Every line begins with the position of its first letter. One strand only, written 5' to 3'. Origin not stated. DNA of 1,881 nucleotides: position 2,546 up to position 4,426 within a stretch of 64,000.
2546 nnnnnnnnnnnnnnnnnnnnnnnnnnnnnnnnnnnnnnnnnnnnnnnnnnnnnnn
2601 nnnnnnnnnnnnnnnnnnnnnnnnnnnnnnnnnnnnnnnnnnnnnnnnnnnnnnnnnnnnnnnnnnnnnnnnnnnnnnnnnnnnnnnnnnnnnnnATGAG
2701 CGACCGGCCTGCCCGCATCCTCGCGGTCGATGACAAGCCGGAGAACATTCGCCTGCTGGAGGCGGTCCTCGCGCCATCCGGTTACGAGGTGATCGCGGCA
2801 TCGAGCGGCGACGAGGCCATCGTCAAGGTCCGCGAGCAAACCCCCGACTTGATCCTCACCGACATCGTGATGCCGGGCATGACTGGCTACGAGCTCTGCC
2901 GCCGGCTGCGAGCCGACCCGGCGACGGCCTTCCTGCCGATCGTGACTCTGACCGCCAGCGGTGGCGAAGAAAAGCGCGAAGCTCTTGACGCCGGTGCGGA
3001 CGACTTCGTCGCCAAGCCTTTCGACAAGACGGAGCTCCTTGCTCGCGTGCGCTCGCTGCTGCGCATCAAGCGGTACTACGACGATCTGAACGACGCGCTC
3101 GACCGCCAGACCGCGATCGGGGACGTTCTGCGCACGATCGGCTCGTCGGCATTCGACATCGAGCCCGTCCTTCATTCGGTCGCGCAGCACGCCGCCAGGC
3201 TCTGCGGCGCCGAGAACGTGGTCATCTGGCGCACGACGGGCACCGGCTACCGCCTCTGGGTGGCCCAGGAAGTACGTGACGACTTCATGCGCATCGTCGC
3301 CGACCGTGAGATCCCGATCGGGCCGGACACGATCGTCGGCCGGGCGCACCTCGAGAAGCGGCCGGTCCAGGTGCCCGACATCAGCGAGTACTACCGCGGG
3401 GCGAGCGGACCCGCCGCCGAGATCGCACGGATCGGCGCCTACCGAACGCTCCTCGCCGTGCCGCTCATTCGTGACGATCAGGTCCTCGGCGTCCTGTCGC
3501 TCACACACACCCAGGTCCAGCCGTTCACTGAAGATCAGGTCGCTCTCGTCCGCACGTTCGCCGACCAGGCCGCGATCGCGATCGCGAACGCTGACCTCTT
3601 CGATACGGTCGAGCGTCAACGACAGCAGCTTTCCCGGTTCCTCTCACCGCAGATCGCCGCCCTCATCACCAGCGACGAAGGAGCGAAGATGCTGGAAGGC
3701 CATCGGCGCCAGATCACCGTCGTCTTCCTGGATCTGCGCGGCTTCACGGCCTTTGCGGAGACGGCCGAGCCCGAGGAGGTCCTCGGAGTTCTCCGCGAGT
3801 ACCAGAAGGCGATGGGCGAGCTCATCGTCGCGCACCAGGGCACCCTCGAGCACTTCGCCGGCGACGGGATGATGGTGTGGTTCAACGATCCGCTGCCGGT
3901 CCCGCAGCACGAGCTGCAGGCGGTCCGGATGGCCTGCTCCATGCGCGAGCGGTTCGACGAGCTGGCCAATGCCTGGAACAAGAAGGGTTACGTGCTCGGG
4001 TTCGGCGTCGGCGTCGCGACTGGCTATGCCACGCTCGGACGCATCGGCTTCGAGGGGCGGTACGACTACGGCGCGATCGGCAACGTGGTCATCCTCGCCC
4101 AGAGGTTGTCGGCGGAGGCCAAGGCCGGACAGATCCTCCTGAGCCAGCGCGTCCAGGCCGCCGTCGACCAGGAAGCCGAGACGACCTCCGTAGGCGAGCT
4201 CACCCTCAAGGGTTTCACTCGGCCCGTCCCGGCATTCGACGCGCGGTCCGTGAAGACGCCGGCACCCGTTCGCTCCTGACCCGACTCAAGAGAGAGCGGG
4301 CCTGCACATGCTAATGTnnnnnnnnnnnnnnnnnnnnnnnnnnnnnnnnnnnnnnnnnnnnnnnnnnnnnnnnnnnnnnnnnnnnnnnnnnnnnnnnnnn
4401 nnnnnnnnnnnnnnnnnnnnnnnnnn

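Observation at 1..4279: Three-gene phosphorelay ending in a receiver-GAF-adenylate cyclase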

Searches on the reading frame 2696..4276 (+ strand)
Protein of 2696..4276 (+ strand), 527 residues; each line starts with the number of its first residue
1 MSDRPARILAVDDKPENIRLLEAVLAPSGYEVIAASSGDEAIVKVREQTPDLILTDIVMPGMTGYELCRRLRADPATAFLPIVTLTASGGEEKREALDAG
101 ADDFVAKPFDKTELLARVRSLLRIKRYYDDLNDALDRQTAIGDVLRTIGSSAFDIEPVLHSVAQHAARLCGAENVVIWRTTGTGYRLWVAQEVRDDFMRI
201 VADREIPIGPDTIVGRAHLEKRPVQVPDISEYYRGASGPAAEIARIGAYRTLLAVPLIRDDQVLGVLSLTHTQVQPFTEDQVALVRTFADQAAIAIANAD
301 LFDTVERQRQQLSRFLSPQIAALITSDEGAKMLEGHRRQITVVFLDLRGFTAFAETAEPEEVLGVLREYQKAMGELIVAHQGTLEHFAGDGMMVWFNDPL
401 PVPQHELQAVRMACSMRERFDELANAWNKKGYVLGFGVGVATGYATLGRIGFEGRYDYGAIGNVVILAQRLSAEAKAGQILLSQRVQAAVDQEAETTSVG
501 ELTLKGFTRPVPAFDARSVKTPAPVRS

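Call 6: search_protein_families(library=pfam, proteins=[window:2696-4276:+], max_evalue=0.01)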
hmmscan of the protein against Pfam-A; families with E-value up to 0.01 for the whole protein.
window:2696-4276:+ (527 aa): 5 families
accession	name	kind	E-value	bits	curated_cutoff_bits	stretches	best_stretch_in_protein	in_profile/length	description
PF00072.30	Response_reg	-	2.9e-29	101.9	30.2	1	8-119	1-111/111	Response regulator receiver domain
PF01590.32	GAF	-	2.2e-21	77.2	22.4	1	154-296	1-133/133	GAF domain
PF00211.25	Guanylate_cyc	-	1.3e-18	67.7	21.9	1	338-506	7-172/183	Adenylate and Guanylate cyclase catalytic domain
PF13185.12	GAF_2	-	2.5e-18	67.1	28.6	1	155-297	4-136/136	GAF domain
PF13492.12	GAF_3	-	4.1e-12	47.1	27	1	156-298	3-129/129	GAF domain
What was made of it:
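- On Class III nucleotidyl cyclase (cyclase homology domain, PF00211): Guanylate_cyc scores 67.7 bits against a cut-off of 21.9 (call 6).
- On DivK-PleD type branched pathway: The output is PF00211, not GGDEF (call 6).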

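Call 7: search_protein_families(library=ncbifam, proteins=[window:2696-4276:+], max_evalue=0.01)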
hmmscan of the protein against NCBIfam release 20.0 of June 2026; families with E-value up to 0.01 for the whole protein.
window:2696-4276:+ (527 aa): 103 families (the best 25 are shown)
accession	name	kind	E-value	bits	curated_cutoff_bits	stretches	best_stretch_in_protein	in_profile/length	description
NF007135.0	PRK09581.1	equivalog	3.3e-42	144.8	474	1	6-142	3-140/457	PleD family two-component system response regulator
TIGR02154.1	PhoB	equivalog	1.7e-32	112.5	296.2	1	6-126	3-124/226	phosphate regulon transcriptional regulator PhoB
NF040689.1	MtrAB_MtrA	equivalog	7.5e-27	94.1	300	1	8-129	1-118/219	MtrAB system response regulator MtrA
NF045944.1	ResRegRpaBCyano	equivalog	1.1e-26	93.7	330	1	9-128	1-118/229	response regulator transcription factor RpaB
NF040534.1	resp_reg_YycF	equivalog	4.8e-25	88.2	340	1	7-129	2-122/231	response regulator YycF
NF053854.1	RespRegPhoBBctds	equivalog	5.7e-24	84.7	270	1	8-126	1-119/225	two-component system response regulator PhoB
NF041733.1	resp_reg_CseB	equivalog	1.3e-23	83.6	350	1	7-170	2-161/228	two-component system response regulator CseB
NF007005.1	PRK09468.1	equivalog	1.9e-23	83.1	331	1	6-125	4-122/237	osmolarity response regulator transcription factor OmpR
NF007982.1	PRK10710.1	equivalog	3.4e-22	79.2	380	1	6-131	8-131/235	envelope stress response regulator BaeR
NF041734.1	resp_reg_RppA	equivalog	5.4e-22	78.3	250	1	7-125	2-121/229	two-component system response regulator RppA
NF000402.1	vanR-B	exception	7.5e-22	77.8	480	1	7-124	4-119/219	vancomycin resistance response regulator transcription factor VanR-B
NF008296.0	PRK11083.1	equivalog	7.7e-22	77.8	273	1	6-126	4-122/228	two-component system response regulator CreB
NF008318.0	PRK11107.1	equivalog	1.8e-21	76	890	1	4-116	666-779/920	two-component sensor histidine kinase BarA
NF033117.2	vanR_ACDEGLN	exception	2.6e-21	76.3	350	1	8-134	1-125/226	VanR-ABDEGLN family response regulator transcription factor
NF033120.0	vanR_FM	exception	3.1e-21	76.1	460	1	7-124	5-120/231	vancomycin resistance response regulator transcription factor, VanR-F/VanR-M family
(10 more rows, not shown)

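Call 8: search_solved_structures(query=window:2696-4276:+, max_evalue=0.001, show_alignments=0)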
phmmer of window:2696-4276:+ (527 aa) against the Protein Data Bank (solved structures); distinct sequences matched with E-value up to 0.001: 328 (the best 60 are shown).
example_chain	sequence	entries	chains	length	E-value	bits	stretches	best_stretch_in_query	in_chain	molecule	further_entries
9g85_A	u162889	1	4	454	9e-40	139.7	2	6-133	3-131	Response regulator PleD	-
2wb4_A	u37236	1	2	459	9.3e-40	139.6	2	6-133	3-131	DIGUANYLATE CYCLASE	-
9g86_A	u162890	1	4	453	1.1e-39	139.4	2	6-133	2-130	Response regulator PleD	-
1w25_A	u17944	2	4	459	1.1e-39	139.4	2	6-133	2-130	STALKED-CELL DIFFERENTIATION CONTROLLING PROTEIN | RESPONSE REGULATOR PLED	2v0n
3r5g_A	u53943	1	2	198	3.1e-31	111.5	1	333-515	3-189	CyaB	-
6fht_A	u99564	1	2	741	1.2e-28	103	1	305-522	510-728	Bacteriophytochrome,Adenylate cyclase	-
3t6k_A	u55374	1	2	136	9.9e-27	96.7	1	4-122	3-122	Response regulator receiver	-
2w01_A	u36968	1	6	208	1e-25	93.3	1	333-522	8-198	ADENYLATE CYCLASE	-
1mvo_A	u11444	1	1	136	4e-23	84.8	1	7-124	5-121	PhoP response regulator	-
9xzo_A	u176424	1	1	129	5.9e-23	84.2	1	6-123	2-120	De novo protein M1X0B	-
9dvt_R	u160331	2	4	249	1.2e-22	83.3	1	6-123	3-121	DNA-binding dual master transcriptional regulator RpaA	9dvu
3nhz_A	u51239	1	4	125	3.1e-22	81.9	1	6-123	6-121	Two component system transcriptional regulator mtrA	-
2zwm_A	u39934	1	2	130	3.5e-22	81.7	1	7-124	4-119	Transcriptional regulatory protein yycF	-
3f6p_A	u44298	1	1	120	4.4e-22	81.3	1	7-123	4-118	Transcriptional regulatory protein yycF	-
2gwr_A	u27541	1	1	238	1.6e-21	79.5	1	6-127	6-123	DNA-binding response regulator mtrA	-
6oap_A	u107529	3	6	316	2.7e-17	65.6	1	8-304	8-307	Dual sensor histidine kinase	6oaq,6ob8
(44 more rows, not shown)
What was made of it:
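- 2717..3054 (+): PleD-like receiver domain of the cyclase. D12/D13, phospho-acceptor D56 (2861-2863), T86, K107, all invariant in 56 orthologues. calls 6, 8 (PleD, E 9e-40), 71.
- Closest known: Caulobacter DivJ/PleC - DivK - PleD branched two-component pathway. Same: The cyclase receiver's best solved relative is PleD (9e-40, call 8).
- Closest known: Dual-sensor histidine kinase, REC-GAF tandem. Same: The sequence match has E 2.7e-17 (call 8).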

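Call 10: find_homologous_proteins(query=window:2696-4276:+, max_evalue=1e-10)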
Query window:2696-4276:+ (527 aa): 8000 proteins with E <= 1e-10 among 8000 candidates; the best 120 are listed.
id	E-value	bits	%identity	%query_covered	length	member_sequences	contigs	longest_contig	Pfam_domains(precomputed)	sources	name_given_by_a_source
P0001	0.0e+0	1156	99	100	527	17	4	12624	PF13185.13,PF01590.33,PF13492.13,PF00211.26,PF00072.31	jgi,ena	-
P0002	2.2e-291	985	86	99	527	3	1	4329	PF13185.13,PF01590.33,PF13492.13,PF00211.26,PF00072.31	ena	-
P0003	2.5e-288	974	83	100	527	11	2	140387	PF13185.13,PF01590.33,PF13492.13,PF00211.26,PF00072.31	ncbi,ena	-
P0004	4.7e-283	957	82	99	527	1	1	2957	PF13185.13,PF01590.33,PF13492.13,PF00211.26,PF00072.31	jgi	jgi:class 3 adenylate cyclase/CheY-like chemotaxis protein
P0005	6.7e-283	957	83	99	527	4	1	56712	PF13185.13,PF01590.33,PF13492.13,PF00211.26,PF00072.31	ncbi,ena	-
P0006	1.2e-281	952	82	99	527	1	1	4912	PF13185.13,PF01590.33,PF13492.13,PF00211.26,PF00072.31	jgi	jgi:class 3 adenylate cyclase/FixJ family two-component response regulator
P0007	1.4e-279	946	81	99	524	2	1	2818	PF13185.13,PF01590.33,PF13492.13,PF00211.26,PF00072.31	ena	-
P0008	5.3e-279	944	81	99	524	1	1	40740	PF13185.13,PF01590.33,PF13492.13,PF00211.26,PF00072.31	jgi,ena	-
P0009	5.6e-279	944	81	99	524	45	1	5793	PF13185.13,PF01590.33,PF13492.13,PF00211.26,PF00072.31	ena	-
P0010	7.5e-277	937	80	98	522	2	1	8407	PF13185.13,PF01590.33,PF13492.13,PF00211.26,PF00072.31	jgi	jgi:adenylate cyclase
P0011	1.9e-272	922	63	76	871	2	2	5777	PF13185.13,PF01590.33,PF13492.13,PF00211.26,PF00072.31,PF11849.15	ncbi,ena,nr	ncbi:MAG TPA: GAF domain-containing protein [Methylomirabilota bacterium]|nr:GAF domain-containing p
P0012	9.1e-266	900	77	99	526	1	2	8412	PF13185.13,PF01590.33,PF13492.13,PF00211.26,PF00072.31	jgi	jgi:adenylate cyclase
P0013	2.1e-264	896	76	100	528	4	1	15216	PF13185.13,PF01590.33,PF13492.13,PF00211.26,PF00072.31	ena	-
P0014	3.1e-263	892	77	99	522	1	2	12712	PF13185.13,PF01590.33,PF13492.13,PF00211.26,PF00072.31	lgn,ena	-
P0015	1.6e-259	879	75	99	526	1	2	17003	PF13185.13,PF01590.33,PF13492.13,PF00211.26,PF00072.31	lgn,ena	-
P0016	3.3e-259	878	76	99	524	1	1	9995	PF13185.13,PF01590.33,PF13492.13,PF00211.26,PF00072.31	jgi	jgi:class 3 adenylate cyclase/DNA-binding response OmpR family regulator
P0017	5.0e-259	878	76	99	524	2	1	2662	PF13185.13,PF01590.33,PF13492.13,PF00211.26,PF00072.31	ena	-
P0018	5.7e-255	864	75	99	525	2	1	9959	PF13185.13,PF01590.33,PF13492.13,PF00211.26,PF00072.31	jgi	jgi:adenylate cyclase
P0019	6.3e-255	864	75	98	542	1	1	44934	PF13185.13,PF01590.33,PF13492.13,PF00211.26,PF00072.31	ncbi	-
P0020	8.6e-255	864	75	98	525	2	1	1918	PF13185.13,PF01590.33,PF13492.13,PF00211.26,PF00072.31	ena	-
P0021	3.2e-253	859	74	99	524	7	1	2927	PF13185.13,PF01590.33,PF13492.13,PF00211.26,PF00072.31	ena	-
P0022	4.8e-251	851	73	98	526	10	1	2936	PF13185.13,PF01590.33,PF13492.13,PF00211.26,PF00072.31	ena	-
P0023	5.7e-251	851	68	76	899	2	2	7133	PF13185.13,PF01590.33,PF13492.13,PF00211.26,PF11849.15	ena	-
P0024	6.4e-251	851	73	99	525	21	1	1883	PF13185.13,PF01590.33,PF13492.13,PF00211.26,PF00072.31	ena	-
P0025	6.4e-250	848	73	99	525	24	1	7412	PF13185.13,PF01590.33,PF13492.13,PF00211.26,PF00072.31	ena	-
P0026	2.1e-249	846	73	99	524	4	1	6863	PF13185.13,PF01590.33,PF13492.13,PF00211.26,PF00072.31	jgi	jgi:adenylate cyclase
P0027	1.2e-248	844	73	98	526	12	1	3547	PF13185.13,PF01590.33,PF13492.13,PF00211.26,PF00072.31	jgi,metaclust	metaclust:\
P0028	1.6e-248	843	73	99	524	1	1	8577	PF13185.13,PF01590.33,PF13492.13,PF00211.26,PF00072.31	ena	-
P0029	2.2e-248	843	74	99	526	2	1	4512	PF13185.13,PF01590.33,PF13492.13,PF00211.26,PF00072.31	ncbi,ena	-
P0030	3.0e-247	839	73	98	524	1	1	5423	PF13185.13,PF01590.33,PF13492.13,PF00211.26,PF00072.31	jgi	jgi:class 3 adenylate cyclase/CheY-like chemotaxis protein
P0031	3.1e-247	839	72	99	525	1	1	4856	PF13185.13,PF01590.33,PF13492.13,PF00211.26,PF00072.31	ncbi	-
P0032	1.2e-246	837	73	98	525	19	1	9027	PF13185.13,PF01590.33,PF13492.13,PF00211.26,PF00072.31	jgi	jgi:class 3 adenylate cyclase/CheY-like chemotaxis protein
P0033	3.8e-246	835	72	99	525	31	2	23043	PF13185.13,PF01590.33,PF13492.13,PF00211.26,PF00072.31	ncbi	-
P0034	5.5e-246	835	72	98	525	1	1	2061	PF13185.13,PF01590.33,PF13492.13,PF00211.26,PF00072.31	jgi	jgi:adenylate cyclase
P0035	6.2e-246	835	72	99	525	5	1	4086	PF13185.13,PF01590.33,PF13492.13,PF00211.26,PF00072.31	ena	-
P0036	2.5e-245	833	72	99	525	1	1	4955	PF13185.13,PF01590.33,PF13492.13,PF00211.26,PF00072.31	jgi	jgi:class 3 adenylate cyclase/CheY-like chemotaxis protein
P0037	1.6e-244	830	73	99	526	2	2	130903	PF13185.13,PF01590.33,PF13492.13,PF00211.26,PF00072.31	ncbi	ncbi:MAG: response regulator [Candidatus Limnocylindria bacterium]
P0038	1.8e-244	830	72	98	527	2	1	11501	PF13185.13,PF01590.33,PF13492.13,PF00211.26,PF00072.31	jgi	jgi:class 3 adenylate cyclase/CheY-like chemotaxis protein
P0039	3.7e-244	829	70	98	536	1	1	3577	PF13185.13,PF01590.33,PF13492.13,PF00211.26,PF00072.31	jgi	jgi:class 3 adenylate cyclase/CheY-like chemotaxis protein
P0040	1.8e-243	826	73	99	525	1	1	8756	PF13185.13,PF01590.33,PF13492.13,PF00211.26,PF00072.31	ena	-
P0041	1.0e-242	824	71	98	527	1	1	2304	PF13185.13,PF01590.33,PF13492.13,PF00211.26,PF00072.31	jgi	jgi:class 3 adenylate cyclase/CheY-like chemotaxis protein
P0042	1.4e-242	824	73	96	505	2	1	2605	PF13185.13,PF01590.33,PF13492.13,PF00211.26,PF00072.31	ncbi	ncbi:MAG: response regulator, partial [Chloroflexi bacterium]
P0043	1.0e-241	821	73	99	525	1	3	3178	PF13185.13,PF01590.33,PF13492.13,PF00211.26,PF00072.31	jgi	jgi:class 3 adenylate cyclase/FixJ family two-component response regulator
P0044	1.6e-241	820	70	99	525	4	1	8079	PF13185.13,PF01590.33,PF13492.13,PF00211.26,PF00072.31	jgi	jgi:class 3 adenylate cyclase/CheY-like chemotaxis protein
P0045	1.1e-239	814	71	98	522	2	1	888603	PF13185.13,PF01590.33,PF13492.13,PF00211.26,PF00072.31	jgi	jgi:adenylate cyclase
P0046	8.2e-239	811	72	76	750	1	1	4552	PF13185.13,PF01590.33,PF13492.13,PF00211.26,PF11849.15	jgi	jgi:GAF domain-containing protein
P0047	2.6e-237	806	64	76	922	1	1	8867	PF13185.13,PF01590.33,PF13492.13,PF00211.26,PF11849.15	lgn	-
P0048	6.2e-235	798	74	76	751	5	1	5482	PF13185.13,PF01590.33,PF13492.13,PF00211.26,PF11849.15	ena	-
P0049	7.1e-234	795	70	98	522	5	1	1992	PF13185.13,PF01590.33,PF13492.13,PF00211.26,PF00072.31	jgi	jgi:adenylate cyclase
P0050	2.2e-233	793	71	80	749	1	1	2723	PF13185.13,PF01590.33,PF13492.13,PF00211.26,PF11849.15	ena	-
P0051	1.1e-232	791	73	76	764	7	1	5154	PF13185.13,PF01590.33,PF13492.13,PF00211.26,PF11849.15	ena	-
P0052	3.7e-230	783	63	76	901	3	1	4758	PF13185.13,PF01590.33,PF13492.13,PF00211.26,PF11849.15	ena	-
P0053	7.1e-229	778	61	76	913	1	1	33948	PF13185.13,PF01590.33,PF13492.13,PF00211.26,PF11849.15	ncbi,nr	ncbi:MAG: GAF domain-containing protein [Chloroflexota bacterium]|nr:GAF domain-containing protein [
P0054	1.3e-228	778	64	76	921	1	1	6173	PF13185.13,PF01590.33,PF13492.13,PF00211.26,PF11849.15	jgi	jgi:GAF domain-containing protein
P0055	1.6e-227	774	64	76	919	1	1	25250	PF13185.13,PF01590.33,PF13492.13,PF00211.26,PF11849.15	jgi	jgi:two-component system, NtrC family, sensor kinase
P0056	3.2e-227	773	64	76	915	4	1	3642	PF13185.13,PF01590.33,PF13492.13,PF00211.26,PF11849.15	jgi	jgi:GAF domain-containing protein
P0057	2.7e-225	767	63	76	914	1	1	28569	PF13185.13,PF01590.33,PF13492.13,PF00211.26,PF11849.15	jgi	jgi:GAF domain-containing protein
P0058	3.4e-225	766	70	94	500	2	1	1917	PF13185.13,PF01590.33,PF13492.13,PF00211.26,PF00072.31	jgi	jgi:class 3 adenylate cyclase/CheY-like chemotaxis protein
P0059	2.9e-223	760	64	76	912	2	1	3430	PF13185.13,PF01590.33,PF13492.13,PF00211.26,PF11849.15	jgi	jgi:GAF domain-containing protein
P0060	1.9e-222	757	66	97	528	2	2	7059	PF13185.13,PF01590.33,PF13492.13,PF00211.26,PF00072.31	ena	-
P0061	9.2e-219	745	66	76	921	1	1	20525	PF13185.13,PF01590.33,PF13492.13,PF00211.26,PF11849.15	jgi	jgi:GAF domain-containing protein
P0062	4.8e-214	729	74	84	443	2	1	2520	PF13185.13,PF01590.33,PF13492.13,PF00211.26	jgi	jgi:adenylate cyclase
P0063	2.0e-213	727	65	98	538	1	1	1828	PF13185.13,PF01590.33,PF13492.13,PF00211.26,PF00072.31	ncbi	-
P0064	3.3e-212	723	74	76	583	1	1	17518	PF13185.13,PF01590.33,PF13492.13,PF00211.26,PF11849.15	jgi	jgi:class 3 adenylate cyclase/putative methionine-R-sulfoxide reductase with GAF domain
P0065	1.4e-208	711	63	76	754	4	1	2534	PF13185.13,PF01590.33,PF13492.13,PF00211.26,PF11849.15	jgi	jgi:GAF domain-containing protein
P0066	5.9e-208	709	62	76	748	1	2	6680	PF13185.13,PF01590.33,PF13492.13,PF00211.26,PF11849.15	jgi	jgi:GAF domain-containing protein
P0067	2.0e-207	708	76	76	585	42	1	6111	PF13185.13,PF01590.33,PF13492.13,PF00211.26,PF11849.15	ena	-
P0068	4.2e-207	707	62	76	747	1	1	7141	PF13185.13,PF01590.33,PF13492.13,PF00211.26,PF11849.15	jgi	-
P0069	4.7e-207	706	62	76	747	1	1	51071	PF13185.13,PF01590.33,PF13492.13,PF00211.26,PF11849.15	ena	-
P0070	5.2e-207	706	62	76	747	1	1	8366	PF13185.13,PF01590.33,PF13492.13,PF00211.26,PF11849.15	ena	-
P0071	6.6e-207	706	62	76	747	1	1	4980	PF13185.13,PF01590.33,PF13492.13,PF00211.26,PF11849.15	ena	-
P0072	1.4e-206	705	62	76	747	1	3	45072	PF13185.13,PF01590.33,PF13492.13,PF00211.26,PF11849.15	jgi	jgi:GAF domain-containing protein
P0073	1.4e-206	705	62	76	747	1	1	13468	PF13185.13,PF01590.33,PF13492.13,PF00211.26,PF11849.15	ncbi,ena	ncbi:MAG TPA: GAF domain-containing protein [Candidatus Limnocylindria bacterium]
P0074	3.8e-206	703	62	76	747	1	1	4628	PF13185.13,PF01590.33,PF13492.13,PF00211.26,PF11849.15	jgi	jgi:GAF domain-containing protein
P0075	4.0e-206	703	62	76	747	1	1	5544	PF13185.13,PF01590.33,PF13492.13,PF00211.26,PF11849.15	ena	-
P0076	4.8e-206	703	62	76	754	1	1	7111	PF13185.13,PF01590.33,PF13492.13,PF00211.26,PF11849.15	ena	-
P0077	5.8e-206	703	62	76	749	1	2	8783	PF13185.13,PF01590.33,PF13492.13,PF00211.26,PF11849.15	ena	-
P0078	1.6e-205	701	61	76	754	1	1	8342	PF13185.13,PF01590.33,PF13492.13,PF00211.26,PF11849.15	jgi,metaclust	metaclust:\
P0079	2.4e-205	701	74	76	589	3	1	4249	PF13185.13,PF01590.33,PF13492.13,PF00211.26,PF11849.15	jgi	jgi:class 3 adenylate cyclase/putative methionine-R-sulfoxide reductase with GAF domain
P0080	7.3e-203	693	62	76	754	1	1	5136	PF13185.13,PF01590.33,PF13492.13,PF00211.26,PF11849.15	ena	-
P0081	9.4e-203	692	74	76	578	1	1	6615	PF13185.13,PF01590.33,PF13492.13,PF00211.26,PF11849.15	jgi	jgi:class 3 adenylate cyclase/putative methionine-R-sulfoxide reductase with GAF domain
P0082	8.1e-202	689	61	76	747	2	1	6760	PF13185.13,PF01590.33,PF13492.13,PF00211.26,PF11849.15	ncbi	-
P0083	2.1e-200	684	63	76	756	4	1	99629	PF13185.13,PF01590.33,PF13492.13,PF00211.26,PF11849.15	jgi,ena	-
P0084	9.0e-200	682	60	76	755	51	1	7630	PF13185.13,PF01590.33,PF13492.13,PF00211.26,PF11849.15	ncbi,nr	ncbi:MAG: GAF domain-containing protein [Chloroflexi bacterium]|nr:MAG: GAF domain-containing protei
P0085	2.4e-199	681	61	76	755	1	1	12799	PF13185.13,PF01590.33,PF13492.13,PF00211.26,PF11849.15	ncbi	-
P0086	4.4e-198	677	62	76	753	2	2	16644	PF13185.13,PF01590.33,PF13492.13,PF00211.26,PF11849.15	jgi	jgi:GAF domain-containing protein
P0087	4.3e-196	670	64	53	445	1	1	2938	PF13185.13,PF01590.33,PF00211.26,PF00072.31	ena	-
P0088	5.2e-196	670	63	76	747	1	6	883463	PF13185.13,PF01590.33,PF13492.13,PF00211.26,PF11849.15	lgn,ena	-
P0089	2.1e-195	668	60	76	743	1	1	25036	PF13185.13,PF01590.33,PF13492.13,PF00211.26,PF11849.15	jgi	jgi:two-component system NtrC family sensor kinase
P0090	7.3e-195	666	64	76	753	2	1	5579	PF13185.13,PF01590.33,PF13492.13,PF00211.26,PF11849.15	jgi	-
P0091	2.5e-194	664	62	76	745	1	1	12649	PF13185.13,PF01590.33,PF13492.13,PF00211.26,PF11849.15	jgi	jgi:class 3 adenylate cyclase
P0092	6.9e-194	663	64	76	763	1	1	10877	PF13185.13,PF01590.33,PF13492.13,PF00211.26,PF11849.15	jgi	jgi:GAF domain-containing protein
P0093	1.2e-193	662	64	76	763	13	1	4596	PF13185.13,PF01590.33,PF13492.13,PF00211.26,PF11849.15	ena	-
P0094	1.9e-193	661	64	76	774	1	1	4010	PF13185.13,PF01590.33,PF13492.13,PF00211.26,PF11849.15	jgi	jgi:GAF domain-containing protein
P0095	3.0e-193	661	64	76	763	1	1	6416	PF13185.13,PF01590.33,PF13492.13,PF00211.26,PF11849.15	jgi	-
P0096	1.8e-191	655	60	76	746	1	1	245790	PF13185.13,PF01590.33,PF13492.13,PF00211.26,PF11849.15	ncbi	ncbi:MAG: GAF domain-containing protein [Chloroflexota bacterium]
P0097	3.4e-191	654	62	76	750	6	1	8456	PF13185.13,PF01590.33,PF13492.13,PF00211.26,PF11849.15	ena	-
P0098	1.1e-181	623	64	76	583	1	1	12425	PF13185.13,PF01590.33,PF13492.13,PF00211.26,PF11849.15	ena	-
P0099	1.7e-181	622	82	43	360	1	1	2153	PF00211.26,PF00072.31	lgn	-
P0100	1.9e-181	622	56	98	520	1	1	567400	PF13185.13,PF01590.33,PF13492.13,PF00211.26,PF00072.31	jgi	jgi:class 3 adenylate cyclase/FixJ family two-component response regulator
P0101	1.9e-181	622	56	96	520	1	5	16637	PF13185.13,PF01590.33,PF13492.13,PF00211.26,PF00072.31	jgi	jgi:class 3 adenylate cyclase/CheY-like chemotaxis protein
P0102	6.1e-181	620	56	98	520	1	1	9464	PF13185.13,PF01590.33,PF00211.26,PF00072.31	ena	-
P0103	7.1e-181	620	56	99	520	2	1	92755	PF13185.13,PF01590.33,PF13492.13,PF00211.26,PF00072.31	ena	-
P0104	1.6e-180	619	56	97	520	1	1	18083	PF13185.13,PF01590.33,PF00211.26,PF00072.31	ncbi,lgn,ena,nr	ncbi:MAG TPA: response regulator [Candidatus Limnocylindria bacterium]|nr:response regulator [Candid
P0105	1.6e-180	619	55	98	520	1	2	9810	PF13185.13,PF01590.33,PF00211.26,PF00072.31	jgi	jgi:class 3 adenylate cyclase/CheY-like chemotaxis protein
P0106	6.9e-180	617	47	79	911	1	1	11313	PF13185.13,PF01590.33,PF13492.13,PF00211.26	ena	-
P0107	8.1e-180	617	57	98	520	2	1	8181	PF13185.13,PF01590.33,PF00211.26,PF00072.31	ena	-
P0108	7.5e-179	613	62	76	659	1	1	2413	PF13185.13,PF01590.33,PF13492.13,PF00211.26,PF11849.15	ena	-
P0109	7.5e-179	613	63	76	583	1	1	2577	PF13185.13,PF01590.33,PF13492.13,PF00211.26,PF11849.15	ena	-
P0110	9.4e-179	613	83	43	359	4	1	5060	PF00211.26,PF00072.31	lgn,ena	-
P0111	1.4e-178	612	55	98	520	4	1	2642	PF13185.13,PF01590.33,PF13492.13,PF00211.26,PF00072.31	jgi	-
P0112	2.2e-178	612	55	98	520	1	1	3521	PF13185.13,PF01590.33,PF00211.26,PF00072.31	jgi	jgi:class 3 adenylate cyclase/DNA-binding NarL/FixJ family response regulator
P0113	2.7e-178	612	56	98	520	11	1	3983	PF13185.13,PF01590.33,PF13492.13,PF00211.26,PF00072.31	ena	-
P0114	2.9e-177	608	78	45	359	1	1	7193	PF00211.26,PF00072.31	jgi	jgi:adenylate cyclase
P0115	3.1e-176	605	62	76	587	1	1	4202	PF13185.13,PF01590.33,PF13492.13,PF00211.26,PF11849.15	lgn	-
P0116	3.3e-176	605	54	98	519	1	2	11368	PF13185.13,PF01590.33,PF13492.13,PF00211.26,PF00072.31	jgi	jgi:adenylate cyclase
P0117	4.4e-175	601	63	76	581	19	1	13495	PF13185.13,PF01590.33,PF13492.13,PF00211.26,PF11849.15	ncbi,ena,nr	ncbi:MAG: GAF domain-containing protein [Chloroflexi bacterium]|nr:MAG: GAF domain-containing protei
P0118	9.7e-175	600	63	76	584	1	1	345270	PF13185.13,PF01590.33,PF13492.13,PF00211.26,PF11849.15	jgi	jgi:class 3 adenylate cyclase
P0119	1.8e-174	599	62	76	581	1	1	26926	PF13185.13,PF01590.33,PF13492.13,PF00211.26,PF11849.15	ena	-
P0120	3.0e-174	598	64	75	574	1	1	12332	PF13185.13,PF01590.33,PF13492.13,PF00211.26,PF11849.15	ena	-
